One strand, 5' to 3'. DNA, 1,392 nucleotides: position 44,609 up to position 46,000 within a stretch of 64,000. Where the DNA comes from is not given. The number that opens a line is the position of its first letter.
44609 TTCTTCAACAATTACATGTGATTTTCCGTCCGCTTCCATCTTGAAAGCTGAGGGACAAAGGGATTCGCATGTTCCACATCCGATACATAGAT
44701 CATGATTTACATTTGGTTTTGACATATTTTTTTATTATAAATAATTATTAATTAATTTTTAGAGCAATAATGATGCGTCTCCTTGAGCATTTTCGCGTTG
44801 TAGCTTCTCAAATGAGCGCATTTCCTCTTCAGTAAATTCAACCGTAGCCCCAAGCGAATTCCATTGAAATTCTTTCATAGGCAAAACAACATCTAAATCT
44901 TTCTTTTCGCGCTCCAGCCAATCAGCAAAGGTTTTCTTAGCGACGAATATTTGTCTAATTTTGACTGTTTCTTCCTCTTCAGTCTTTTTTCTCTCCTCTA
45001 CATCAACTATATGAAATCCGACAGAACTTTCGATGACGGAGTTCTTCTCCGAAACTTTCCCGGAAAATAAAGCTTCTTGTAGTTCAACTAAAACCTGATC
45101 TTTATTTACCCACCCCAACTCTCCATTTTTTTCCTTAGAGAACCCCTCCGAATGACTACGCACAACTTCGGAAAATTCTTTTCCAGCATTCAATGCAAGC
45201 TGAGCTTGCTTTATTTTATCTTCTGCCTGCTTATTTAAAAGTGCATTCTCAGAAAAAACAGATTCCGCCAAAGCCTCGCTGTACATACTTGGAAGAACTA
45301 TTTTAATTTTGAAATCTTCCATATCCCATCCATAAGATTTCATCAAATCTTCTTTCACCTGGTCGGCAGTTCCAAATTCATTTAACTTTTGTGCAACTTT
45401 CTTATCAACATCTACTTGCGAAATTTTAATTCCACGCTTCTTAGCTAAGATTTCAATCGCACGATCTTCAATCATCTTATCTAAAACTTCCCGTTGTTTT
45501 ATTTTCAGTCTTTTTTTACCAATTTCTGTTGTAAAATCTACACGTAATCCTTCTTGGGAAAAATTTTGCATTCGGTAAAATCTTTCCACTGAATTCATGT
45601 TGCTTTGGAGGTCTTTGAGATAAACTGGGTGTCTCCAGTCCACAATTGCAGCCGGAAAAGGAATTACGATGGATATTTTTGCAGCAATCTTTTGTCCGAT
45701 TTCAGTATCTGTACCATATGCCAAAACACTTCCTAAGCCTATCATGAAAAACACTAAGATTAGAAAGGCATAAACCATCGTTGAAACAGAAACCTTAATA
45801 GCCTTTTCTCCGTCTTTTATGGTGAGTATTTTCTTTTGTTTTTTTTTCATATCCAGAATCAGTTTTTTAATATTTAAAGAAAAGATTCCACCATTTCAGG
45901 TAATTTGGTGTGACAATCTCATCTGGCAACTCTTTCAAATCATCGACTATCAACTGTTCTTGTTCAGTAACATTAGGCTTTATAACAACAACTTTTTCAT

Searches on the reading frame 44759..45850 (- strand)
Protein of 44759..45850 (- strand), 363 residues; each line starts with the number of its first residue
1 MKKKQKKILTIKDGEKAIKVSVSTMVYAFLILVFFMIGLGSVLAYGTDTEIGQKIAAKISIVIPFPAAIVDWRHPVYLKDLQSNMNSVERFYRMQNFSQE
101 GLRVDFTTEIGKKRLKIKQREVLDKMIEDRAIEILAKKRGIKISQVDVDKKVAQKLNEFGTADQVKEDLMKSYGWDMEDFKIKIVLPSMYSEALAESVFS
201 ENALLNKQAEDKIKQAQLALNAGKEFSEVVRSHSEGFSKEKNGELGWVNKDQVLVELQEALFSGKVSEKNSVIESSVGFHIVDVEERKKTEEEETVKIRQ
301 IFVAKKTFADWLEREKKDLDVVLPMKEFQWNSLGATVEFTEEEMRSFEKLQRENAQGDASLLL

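Call 3: search_protein_families(library=pfam, proteins=[window:44759-45850:-], max_evalue=0.01)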
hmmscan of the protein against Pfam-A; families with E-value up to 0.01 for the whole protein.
window:44759-45850:- (363 aa): 5 families
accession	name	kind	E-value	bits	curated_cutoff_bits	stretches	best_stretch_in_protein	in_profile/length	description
PF00639.27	Rotamase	-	5.4e-13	50.2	21.7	1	206-285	15-96/97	PPIC-type PPIASE domain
PF13616.12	Rotamase_3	-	8.8e-12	46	22.5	1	206-288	33-116/116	PPIC-type PPIASE domain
PF13624.11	SurA_N_3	-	1.6e-05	25.2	27.2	1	22-170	13-134/162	SurA-like N-terminal domain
PF13145.12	Rotamase_2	-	1.7e-05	26.1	27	1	207-292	32-113/121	PPIC-type PPIASE domain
PF09312.16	SurA_N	-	0.0097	16.5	30.8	0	118-181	42-105/118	SurA N-terminal domain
